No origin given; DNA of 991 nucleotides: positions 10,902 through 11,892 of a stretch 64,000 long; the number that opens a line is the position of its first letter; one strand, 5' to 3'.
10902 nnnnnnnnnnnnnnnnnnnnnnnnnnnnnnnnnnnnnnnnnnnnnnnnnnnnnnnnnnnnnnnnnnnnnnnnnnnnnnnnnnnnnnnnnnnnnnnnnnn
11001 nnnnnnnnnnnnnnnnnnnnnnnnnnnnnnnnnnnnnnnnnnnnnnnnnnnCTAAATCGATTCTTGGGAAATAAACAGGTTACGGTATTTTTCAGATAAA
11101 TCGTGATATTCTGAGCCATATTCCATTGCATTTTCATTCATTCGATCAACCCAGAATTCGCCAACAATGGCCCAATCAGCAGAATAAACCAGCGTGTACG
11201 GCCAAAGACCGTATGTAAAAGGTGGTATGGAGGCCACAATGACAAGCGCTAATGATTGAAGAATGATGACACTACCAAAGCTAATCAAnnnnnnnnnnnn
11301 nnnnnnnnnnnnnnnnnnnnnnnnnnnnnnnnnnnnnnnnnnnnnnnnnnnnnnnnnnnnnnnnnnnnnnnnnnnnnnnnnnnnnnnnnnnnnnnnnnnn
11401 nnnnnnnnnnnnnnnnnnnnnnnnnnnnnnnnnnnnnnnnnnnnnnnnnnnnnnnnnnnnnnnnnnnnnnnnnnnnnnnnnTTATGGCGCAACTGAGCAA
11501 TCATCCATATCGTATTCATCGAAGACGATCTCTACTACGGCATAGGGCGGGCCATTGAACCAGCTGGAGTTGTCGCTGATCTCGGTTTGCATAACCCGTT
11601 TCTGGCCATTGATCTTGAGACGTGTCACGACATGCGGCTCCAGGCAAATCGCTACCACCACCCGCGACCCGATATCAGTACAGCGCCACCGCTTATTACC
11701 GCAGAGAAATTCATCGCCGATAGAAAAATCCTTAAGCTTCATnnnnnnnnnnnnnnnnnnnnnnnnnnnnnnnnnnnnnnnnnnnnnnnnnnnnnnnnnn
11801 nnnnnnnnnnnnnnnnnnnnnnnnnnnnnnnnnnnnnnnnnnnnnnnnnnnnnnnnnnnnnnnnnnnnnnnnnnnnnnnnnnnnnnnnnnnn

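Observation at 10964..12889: About 217-bp direct repeats flanking a 1.5-kb cassette (GST gene plus 86-aa ORF), with a duplicated 3' gene fragment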

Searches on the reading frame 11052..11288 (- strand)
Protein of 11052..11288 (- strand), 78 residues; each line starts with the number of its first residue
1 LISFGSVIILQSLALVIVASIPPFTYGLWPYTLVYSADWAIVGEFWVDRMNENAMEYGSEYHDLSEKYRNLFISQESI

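Call 4: search_protein_families(library=pfam, proteins=[window:11052-11288:-], max_evalue=0.01)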
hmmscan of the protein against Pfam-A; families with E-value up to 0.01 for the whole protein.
window:11052-11288:- (78 aa): 0 families

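Call 36: search_protein_representatives(protein=window:11052-11288:-)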
Query: 78 residues. Proteins with E-value up to 0.001 (for the whole library): 4; up to 1e-10: 2; up to 1e-30: 1. The best 4 are listed.
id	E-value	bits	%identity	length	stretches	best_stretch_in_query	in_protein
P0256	2.4e-45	167.6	99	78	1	1-78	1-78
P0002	2.6e-17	78.5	88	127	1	36-77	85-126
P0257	1.1e-07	47.9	35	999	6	41-72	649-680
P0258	1.2e-05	41.4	35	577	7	19-48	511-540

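Call 38: find_encoding_contigs(protein=P0256, flank=10000, max_places=10)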
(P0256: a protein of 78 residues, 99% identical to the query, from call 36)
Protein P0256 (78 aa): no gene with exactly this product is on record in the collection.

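Call 43: search_protein_families(library=ncbifam, proteins=[window:11052-11288:-], max_evalue=0.001)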
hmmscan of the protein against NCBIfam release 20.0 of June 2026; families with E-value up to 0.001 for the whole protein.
window:11052-11288:- (78 aa): 0 families

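Call 51: search_protein_families(library=phrogs, proteins=[window:11052-11288:-], max_evalue=0.01)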
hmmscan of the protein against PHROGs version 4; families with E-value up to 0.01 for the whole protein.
window:11052-11288:- (78 aa): 0 families

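Call 52: search_protein_families(library=padloc, proteins=[window:11052-11288:-], max_evalue=0.01)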
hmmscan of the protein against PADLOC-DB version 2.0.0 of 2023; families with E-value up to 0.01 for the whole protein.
window:11052-11288:- (78 aa): 0 families

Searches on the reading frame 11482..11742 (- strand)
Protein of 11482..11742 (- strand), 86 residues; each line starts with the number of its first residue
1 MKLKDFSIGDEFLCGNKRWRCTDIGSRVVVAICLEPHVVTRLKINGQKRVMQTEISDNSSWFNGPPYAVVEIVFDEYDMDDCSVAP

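Call 4: search_protein_families(library=pfam, proteins=[window:11482-11742:-], max_evalue=0.01)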
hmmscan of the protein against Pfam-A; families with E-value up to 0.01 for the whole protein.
window:11482-11742:- (86 aa): 0 families

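Call 19: find_homologous_proteins(query=window:11482-11742:-, max_evalue=0.001)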
Query window:11482-11742:- (86 aa): 163 proteins with E <= 0.001 among 163 candidates; the best 120 are listed.
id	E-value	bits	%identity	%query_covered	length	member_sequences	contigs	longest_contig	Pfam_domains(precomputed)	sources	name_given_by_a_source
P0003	2.9e-53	195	100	100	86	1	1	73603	-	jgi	-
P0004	3.8e-32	128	69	100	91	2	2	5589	-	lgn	-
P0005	1.7e-28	116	61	100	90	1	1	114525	-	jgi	-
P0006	3.5e-28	115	61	98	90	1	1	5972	-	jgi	-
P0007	1.8e-27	113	62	98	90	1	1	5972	-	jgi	-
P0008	1.9e-27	113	61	99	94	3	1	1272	-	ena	-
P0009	2.2e-27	113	62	98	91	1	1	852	-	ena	-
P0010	1.1e-26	110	56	100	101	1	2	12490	-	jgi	jgi:hypothetical protein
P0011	1.6e-26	110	62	99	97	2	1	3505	-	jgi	jgi:hypothetical protein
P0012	2.7e-26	109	62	98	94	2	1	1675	-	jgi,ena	-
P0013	3.8e-26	109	58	99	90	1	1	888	-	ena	-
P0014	5.4e-26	108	57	100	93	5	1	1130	-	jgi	-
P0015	5.5e-26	108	57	97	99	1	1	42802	-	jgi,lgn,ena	-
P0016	7.2e-26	108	59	100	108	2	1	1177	-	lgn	-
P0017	2.9e-25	106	58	97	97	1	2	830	-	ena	-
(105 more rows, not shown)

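Call 21: find_encoding_contigs(protein=P0003, flank=10000, max_places=6)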
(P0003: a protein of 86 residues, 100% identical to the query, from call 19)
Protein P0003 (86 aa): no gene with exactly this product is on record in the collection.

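Call 22: find_encoding_contigs(protein=P0004, flank=6000, max_places=6)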
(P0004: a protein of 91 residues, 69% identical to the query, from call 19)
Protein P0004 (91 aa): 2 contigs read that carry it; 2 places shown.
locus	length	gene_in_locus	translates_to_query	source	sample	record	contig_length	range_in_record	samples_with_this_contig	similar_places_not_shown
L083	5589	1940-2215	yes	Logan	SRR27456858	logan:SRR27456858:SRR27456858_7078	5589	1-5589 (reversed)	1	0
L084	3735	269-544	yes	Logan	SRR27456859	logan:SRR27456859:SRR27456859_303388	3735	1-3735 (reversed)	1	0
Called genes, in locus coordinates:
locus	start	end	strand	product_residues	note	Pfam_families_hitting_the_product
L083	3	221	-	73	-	?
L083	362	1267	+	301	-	PF00126:HTH_1, PF03466:LysR_substrate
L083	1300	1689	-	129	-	PF00903:Glyoxalase, PF13669:Glyoxalase_4 (weak)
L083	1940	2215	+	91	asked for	-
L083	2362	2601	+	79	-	-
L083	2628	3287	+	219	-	PF00156:Pribosyltran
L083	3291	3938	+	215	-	PF00326:Peptidase_S9 (faint)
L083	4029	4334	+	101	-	PF11373:DUF3175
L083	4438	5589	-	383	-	?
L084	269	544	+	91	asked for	-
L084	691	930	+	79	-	-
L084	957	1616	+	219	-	PF00156:Pribosyltran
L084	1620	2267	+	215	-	PF00326:Peptidase_S9 (faint)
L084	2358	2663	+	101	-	PF11373:DUF3175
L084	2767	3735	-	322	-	?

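Call 23: find_encoding_contigs(protein=P0005, flank=6000, max_places=6)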
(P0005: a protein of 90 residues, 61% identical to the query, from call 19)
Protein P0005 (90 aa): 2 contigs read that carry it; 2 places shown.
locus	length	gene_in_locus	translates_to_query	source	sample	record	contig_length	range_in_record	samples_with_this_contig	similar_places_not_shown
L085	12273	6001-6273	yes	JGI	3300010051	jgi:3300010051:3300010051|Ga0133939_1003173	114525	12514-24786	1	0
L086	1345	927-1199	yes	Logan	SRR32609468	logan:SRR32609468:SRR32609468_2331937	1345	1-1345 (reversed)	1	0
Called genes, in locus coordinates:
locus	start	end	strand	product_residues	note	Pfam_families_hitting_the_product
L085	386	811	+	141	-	-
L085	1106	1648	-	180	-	PF02371:Transposase_20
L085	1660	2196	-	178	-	PF01548:DEDD_Tnp_IS110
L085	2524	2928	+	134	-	-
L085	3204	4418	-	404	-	PF00872:Transposase_mut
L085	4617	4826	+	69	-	-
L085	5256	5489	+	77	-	PF09720:Unstab_antitox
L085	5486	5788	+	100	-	PF05016:ParE_toxin (weak)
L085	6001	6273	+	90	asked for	-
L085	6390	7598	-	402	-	PF12704:MacB_PCD, PF02687:FtsX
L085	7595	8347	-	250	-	PF00005:ABC_tran, PF02463:SMC_N (faint), PF13304:AAA_21 (weak)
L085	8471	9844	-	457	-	PF25917:BSH_RND, PF25919:BSH_CusB (faint), PF25973:BSH_CzcB, PF25984:BSH_YknX (weak), PF25954:Beta-barrel_RND_2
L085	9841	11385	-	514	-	PF02321:OEP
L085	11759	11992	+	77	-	PF01197:Ribosomal_L31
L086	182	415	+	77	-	PF09720:Unstab_antitox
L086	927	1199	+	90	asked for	-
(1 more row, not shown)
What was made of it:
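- Homologs of the 86-aa protein sit in unrelated contexts (calls 22, 23).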

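Call 43: search_protein_families(library=ncbifam, proteins=[window:11482-11742:-], max_evalue=0.001)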
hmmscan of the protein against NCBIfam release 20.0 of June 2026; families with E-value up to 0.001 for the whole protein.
window:11482-11742:- (86 aa): 0 families

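Call 51: search_protein_families(library=phrogs, proteins=[window:11482-11742:-], max_evalue=0.01)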
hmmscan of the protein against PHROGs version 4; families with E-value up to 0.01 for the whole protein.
window:11482-11742:- (86 aa): 0 families

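Call 52: search_protein_families(library=padloc, proteins=[window:11482-11742:-], max_evalue=0.01)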
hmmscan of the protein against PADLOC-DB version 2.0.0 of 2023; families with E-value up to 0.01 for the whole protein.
window:11482-11742:- (86 aa): 0 families

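Call 59: predict_structure(alignment_id=A3)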
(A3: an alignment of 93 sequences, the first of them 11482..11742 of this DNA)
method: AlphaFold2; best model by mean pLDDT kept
length: 86 residues; sequences in the alignment: 93
mean_pLDDT: 91.8   pTM: 0.76
mean pLDDT of the five models: 91.8, 91.5, 91.1, 91.0, 87.2
residues with pLDDT >= 90: 63; 70-90: 23; 50-70: 0; < 50: 0
segments of 3 or more residues with pLDDT < 50: none
pLDDT, mean of each block of 10 residues (from residue 1): 95 95 96 92 92 90 83 94 88
secondary structure, 60 per line:
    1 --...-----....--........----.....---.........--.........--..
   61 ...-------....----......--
elements in order: E11-14 E17-24 E29-33 E37-45 E48-56 H59-63 E71-74 E82-84

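Call 65: fold_search(model_id=the predicted structure, library=pdb)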
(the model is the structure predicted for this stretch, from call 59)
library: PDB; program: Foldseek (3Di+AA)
matches with E <= 10: 384; with E <= 0.001: 0
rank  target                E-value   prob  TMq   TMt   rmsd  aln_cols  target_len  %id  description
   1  8fkt_LE               1.5e-01  0.94  0.30  0.23  10.4        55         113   13  Human nucleolar pre-60S ribosomal subunit (State C1) (released 2023-07-12)
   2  8fkz_LE               1.6e-01  0.94  0.31  0.25  10.2        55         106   13  Human nucleolar pre-60S ribosomal subunit (State G) (released 2023-07-12)
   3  7pik_C                1.9e-01  0.90  0.31  0.05  12.1        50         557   20  Cryo-EM structure of E. coli TnsB in complex with right end fragment of Tn7 transposon (released 2022-06-15)
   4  4q95_A                2.2e-01  0.15  0.25  0.18  12.9        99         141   15  Crystal structure of HRASLS3/LRAT chimeric protein (released 2014-10-29)
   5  9be2                  2.3e-01  0.12  0.22  0.09  13.8        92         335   11  Structure of the E. coli nucleic associated protein, YejK (released 2024-05-15)
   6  7ada_A                2.6e-01  0.72  0.31  0.06   9.0        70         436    6  Crystal structure of helicase Pif1 from Thermus oshimai mutant Q164C-E409C (released 2021-04-07)
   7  8fkp_LE               2.9e-01  0.95  0.39  0.32   8.8        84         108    8  Human nucleolar pre-60S ribosomal subunit (State A1) (released 2023-07-12)
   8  7pik_B                2.9e-01  0.84  0.31  0.05  12.1        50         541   20  Cryo-EM structure of E. coli TnsB in complex with right end fragment of Tn7 transposon (released 2022-06-15)
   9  7oar_A                2.9e-01  0.51  0.37  0.08  10.2       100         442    7  Crystal structure of helicase Pif1 from Thermus oshimai in complex with parallel G-quadruplex (released 2022-03-09)
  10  5fhe_A                3.1e-01  0.82  0.32  0.07   9.2        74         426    9  Crystal structure of Bacteroides Pif1 bound to ssDNA (released 2016-03-30)
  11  8fkr_LE               3.3e-01  0.87  0.31  0.25  10.4        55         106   13  Human nucleolar pre-60S ribosomal subunit (State B1) (released 2023-07-12)
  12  8pv1_LT               3.7e-01  0.47  0.31  0.21  10.6        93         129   11  Chaetomium thermophilum pre-60S State 6 - pre-5S rotation - L1 intermediate - composite structure (released 2023-11-15)
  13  5ftf                  3.9e-01  0.75  0.31  0.06   9.4        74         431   11  Crystal structure of Pif1 helicase from Bacteroides double mutant L95C-I339C (released 2016-02-03)
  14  3fb9_A                4.1e-01  0.69  0.40  0.39   9.6        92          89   11  The crystal structure of the protein with unknown function from Streptococcus pneumoniae TIGR4 (released 2008-12-23)
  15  7pik_A                4.4e-01  0.69  0.38  0.22  13.3        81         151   14  Cryo-EM structure of E. coli TnsB in complex with right end fragment of Tn7 transposon (released 2022-06-15)
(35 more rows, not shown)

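Call 78: search_solved_structures(query=A3, max_evalue=1)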
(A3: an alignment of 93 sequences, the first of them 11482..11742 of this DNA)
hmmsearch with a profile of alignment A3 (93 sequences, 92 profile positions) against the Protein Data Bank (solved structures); distinct sequences matched with E-value up to 1: 0.
